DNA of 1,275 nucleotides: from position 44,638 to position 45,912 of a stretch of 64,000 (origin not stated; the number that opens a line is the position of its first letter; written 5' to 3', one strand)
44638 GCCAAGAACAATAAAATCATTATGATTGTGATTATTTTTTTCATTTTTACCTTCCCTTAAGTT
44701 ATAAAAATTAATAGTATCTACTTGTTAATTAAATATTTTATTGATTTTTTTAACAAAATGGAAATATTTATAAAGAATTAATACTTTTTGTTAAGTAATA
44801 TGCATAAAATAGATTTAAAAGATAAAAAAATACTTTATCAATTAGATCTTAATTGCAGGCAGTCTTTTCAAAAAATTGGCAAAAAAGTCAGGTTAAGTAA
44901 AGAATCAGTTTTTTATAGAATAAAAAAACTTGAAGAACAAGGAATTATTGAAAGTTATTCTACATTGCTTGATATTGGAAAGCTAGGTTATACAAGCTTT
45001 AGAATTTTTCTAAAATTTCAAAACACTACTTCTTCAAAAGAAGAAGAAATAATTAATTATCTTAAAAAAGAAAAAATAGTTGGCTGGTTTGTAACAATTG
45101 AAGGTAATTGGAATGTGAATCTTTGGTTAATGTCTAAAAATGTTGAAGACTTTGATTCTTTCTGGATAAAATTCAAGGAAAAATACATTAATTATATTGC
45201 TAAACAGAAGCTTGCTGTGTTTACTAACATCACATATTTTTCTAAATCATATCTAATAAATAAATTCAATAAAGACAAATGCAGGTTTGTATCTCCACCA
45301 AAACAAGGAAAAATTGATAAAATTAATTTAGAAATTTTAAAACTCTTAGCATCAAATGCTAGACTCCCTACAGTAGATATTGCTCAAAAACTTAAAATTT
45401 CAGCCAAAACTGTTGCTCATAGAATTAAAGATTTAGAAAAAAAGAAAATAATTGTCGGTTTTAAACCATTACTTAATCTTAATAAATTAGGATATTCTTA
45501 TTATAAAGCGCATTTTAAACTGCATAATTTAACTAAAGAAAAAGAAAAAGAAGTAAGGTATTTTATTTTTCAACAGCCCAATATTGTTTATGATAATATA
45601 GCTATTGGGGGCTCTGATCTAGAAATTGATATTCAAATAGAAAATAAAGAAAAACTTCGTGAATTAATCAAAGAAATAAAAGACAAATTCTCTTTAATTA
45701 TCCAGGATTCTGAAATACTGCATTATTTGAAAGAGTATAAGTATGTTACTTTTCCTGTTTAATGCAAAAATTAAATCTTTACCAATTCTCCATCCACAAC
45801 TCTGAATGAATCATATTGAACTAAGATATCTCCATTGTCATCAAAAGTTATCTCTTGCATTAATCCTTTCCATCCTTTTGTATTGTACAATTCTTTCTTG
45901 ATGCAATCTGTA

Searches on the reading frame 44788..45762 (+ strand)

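Call 7: search_protein_families(library=pfam, proteins=[window:44788-45762:+], max_evalue=0.01)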
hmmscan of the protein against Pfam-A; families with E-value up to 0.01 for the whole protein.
window:44788-45762:+ (324 aa): 20 families
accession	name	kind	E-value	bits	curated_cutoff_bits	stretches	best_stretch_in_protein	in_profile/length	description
PF13412.12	HTH_24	-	5.6e-22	77.5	21.9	2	177-222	2-47/48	Winged helix-turn-helix DNA-binding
PF13404.12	HTH_AsnC-type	-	3.2e-21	75.3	27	2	176-217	1-42/42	AsnC-type helix-turn-helix domain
PF01047.28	MarR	-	7.6e-10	39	24.6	1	15-57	8-50/59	MarR family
PF22451.2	NirdL-like_HTH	-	1.7e-07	31.2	27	1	27-54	19-46/47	Siroheme decarboxylase NirDL-like HTH domain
PF12840.13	HTH_20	-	7.3e-07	29.5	27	1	177-222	3-48/51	Helix-turn-helix domain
PF12802.13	MarR_2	-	1.5e-06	28.7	27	0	26-55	22-51/61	MarR family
PF08279.18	HTH_11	-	5.2e-06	26.7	25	1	182-220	4-43/55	HTH domain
PF04182.18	B-block_TFIIIC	-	1.7e-05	25.2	22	0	37-59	31-53/73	B-block binding subunit of TFIIIC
PF13545.12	HTH_Crp_2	-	3.8e-05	24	27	0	26-66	24-67/70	Crp-like helix-turn-helix domain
PF01022.26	HTH_5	-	6.1e-05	23.2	22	1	179-218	3-41/47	Bacterial regulatory protein, arsR family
PF13556.12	HTH_30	-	0.0003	20.9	27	0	21-50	9-38/59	PucR C-terminal helix-turn-helix domain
PF13384.12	HTH_23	-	0.00063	19.9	24.6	0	180-216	7-41/50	Homeodomain-like domain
PF00126.33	HTH_1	-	0.00078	19.8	26.6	0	199-218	20-39/60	Bacterial regulatory helix-turn-helix protein, lysR family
PF13518.12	HTH_28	-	0.0015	19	25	0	181-220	3-40/52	Helix-turn-helix domain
PF01726.22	LexA_DNA_bind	-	0.0018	18.4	23.7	0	195-222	27-56/65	LexA DNA binding domain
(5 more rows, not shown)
